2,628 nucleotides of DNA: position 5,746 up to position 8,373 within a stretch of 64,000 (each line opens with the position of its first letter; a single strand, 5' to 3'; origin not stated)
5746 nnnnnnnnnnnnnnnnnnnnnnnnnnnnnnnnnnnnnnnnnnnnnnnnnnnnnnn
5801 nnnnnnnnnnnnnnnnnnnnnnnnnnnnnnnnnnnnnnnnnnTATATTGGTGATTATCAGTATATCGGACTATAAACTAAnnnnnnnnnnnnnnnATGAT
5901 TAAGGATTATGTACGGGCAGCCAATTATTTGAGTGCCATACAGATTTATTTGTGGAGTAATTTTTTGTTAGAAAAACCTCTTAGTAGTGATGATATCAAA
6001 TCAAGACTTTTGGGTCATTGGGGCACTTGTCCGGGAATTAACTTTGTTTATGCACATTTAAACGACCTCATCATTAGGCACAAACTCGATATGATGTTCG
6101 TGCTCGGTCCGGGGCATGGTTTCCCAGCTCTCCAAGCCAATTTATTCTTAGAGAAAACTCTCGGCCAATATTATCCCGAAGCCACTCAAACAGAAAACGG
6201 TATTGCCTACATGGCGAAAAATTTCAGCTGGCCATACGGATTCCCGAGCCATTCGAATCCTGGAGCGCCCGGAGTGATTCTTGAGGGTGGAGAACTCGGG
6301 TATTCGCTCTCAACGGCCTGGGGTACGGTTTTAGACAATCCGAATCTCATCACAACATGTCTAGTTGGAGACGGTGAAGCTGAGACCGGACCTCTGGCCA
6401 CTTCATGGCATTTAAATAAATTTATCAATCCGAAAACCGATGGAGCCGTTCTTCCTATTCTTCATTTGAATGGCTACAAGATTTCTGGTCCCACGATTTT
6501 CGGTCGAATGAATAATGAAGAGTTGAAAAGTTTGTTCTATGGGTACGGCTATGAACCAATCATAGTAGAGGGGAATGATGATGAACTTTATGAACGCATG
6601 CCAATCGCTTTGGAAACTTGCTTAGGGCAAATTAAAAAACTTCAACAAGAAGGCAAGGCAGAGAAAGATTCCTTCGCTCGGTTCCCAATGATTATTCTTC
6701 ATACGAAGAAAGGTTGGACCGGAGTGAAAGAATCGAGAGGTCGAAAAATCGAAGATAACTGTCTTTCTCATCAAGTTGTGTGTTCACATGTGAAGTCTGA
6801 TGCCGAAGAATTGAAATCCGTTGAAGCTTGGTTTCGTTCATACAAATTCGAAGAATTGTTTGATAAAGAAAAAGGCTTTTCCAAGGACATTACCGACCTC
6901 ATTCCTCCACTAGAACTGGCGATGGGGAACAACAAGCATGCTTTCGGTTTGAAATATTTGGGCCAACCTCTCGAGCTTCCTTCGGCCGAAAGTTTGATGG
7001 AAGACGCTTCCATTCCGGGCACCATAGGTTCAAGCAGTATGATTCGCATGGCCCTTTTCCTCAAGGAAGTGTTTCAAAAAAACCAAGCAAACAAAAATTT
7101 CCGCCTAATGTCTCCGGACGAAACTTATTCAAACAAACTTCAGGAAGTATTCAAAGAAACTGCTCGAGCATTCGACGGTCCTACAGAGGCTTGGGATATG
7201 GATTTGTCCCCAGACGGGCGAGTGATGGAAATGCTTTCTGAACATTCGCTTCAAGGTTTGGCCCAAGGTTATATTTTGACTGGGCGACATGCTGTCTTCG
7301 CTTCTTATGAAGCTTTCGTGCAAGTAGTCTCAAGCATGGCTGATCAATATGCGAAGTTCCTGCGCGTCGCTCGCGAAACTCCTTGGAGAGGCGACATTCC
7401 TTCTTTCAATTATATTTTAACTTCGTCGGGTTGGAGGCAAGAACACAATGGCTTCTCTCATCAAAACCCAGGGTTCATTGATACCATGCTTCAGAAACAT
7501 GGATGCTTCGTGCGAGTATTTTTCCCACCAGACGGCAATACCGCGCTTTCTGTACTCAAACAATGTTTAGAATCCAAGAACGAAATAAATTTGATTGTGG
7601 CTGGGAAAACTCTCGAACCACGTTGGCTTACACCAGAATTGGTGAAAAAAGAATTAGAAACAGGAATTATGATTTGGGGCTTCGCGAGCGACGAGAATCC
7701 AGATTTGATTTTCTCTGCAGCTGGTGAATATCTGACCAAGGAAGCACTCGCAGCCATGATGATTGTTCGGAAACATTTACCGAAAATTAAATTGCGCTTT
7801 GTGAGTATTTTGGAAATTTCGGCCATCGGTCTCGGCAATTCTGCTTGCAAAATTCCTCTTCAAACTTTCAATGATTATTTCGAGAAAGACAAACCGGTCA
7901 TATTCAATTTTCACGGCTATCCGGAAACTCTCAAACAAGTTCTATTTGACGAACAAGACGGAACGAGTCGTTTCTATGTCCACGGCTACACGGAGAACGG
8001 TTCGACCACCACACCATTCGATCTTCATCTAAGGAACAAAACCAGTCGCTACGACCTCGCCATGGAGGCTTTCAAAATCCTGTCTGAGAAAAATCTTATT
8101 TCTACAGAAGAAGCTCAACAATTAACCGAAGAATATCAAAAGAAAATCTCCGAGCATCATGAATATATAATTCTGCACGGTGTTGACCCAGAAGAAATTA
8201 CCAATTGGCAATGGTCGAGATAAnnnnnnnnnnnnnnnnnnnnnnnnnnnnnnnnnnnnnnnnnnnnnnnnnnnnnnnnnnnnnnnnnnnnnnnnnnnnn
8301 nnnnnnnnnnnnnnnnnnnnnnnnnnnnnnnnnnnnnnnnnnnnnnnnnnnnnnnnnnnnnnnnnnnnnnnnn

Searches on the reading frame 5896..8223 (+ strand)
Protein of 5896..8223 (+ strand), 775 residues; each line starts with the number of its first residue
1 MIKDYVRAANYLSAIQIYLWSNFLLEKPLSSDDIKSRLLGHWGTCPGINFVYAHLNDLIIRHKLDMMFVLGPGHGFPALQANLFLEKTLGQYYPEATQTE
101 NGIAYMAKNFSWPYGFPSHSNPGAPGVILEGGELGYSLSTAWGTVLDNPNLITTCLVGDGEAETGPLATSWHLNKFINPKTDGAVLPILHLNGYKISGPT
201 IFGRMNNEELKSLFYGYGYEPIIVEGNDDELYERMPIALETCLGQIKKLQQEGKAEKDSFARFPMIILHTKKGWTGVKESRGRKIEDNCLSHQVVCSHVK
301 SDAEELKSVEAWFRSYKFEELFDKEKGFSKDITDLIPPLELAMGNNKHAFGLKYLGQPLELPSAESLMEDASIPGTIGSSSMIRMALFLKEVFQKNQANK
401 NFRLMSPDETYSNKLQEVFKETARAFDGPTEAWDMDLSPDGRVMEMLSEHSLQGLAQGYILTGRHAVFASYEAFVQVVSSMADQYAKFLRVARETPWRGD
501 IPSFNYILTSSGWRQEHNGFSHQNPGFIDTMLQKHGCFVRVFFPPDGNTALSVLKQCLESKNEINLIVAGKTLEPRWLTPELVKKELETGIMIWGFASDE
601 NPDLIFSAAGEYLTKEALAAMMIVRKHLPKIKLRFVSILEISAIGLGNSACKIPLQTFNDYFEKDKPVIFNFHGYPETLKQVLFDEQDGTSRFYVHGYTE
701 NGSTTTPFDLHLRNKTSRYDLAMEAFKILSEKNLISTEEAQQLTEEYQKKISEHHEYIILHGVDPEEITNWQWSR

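Call 87: search_protein_families(library=pfam, proteins=[window:5896-8223:+], max_evalue=0.001)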
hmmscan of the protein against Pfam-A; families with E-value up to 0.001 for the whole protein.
window:5896-8223:+ (775 aa): 3 families
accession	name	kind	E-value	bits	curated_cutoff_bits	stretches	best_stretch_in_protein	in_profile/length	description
PF09364.15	XFP_N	-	8.7e-133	443.1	23.7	1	2-351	10-361/364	XFP N-terminal domain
PF03894.20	XFP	-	1.7e-72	243.3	22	1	385-560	3-177/177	D-xylulose 5-phosphate/D-fructose 6-phosphate phosphoketolase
PF09363.15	XFP_C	-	7.1e-55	186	23.4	1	571-773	1-202/202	XFP C-terminal domain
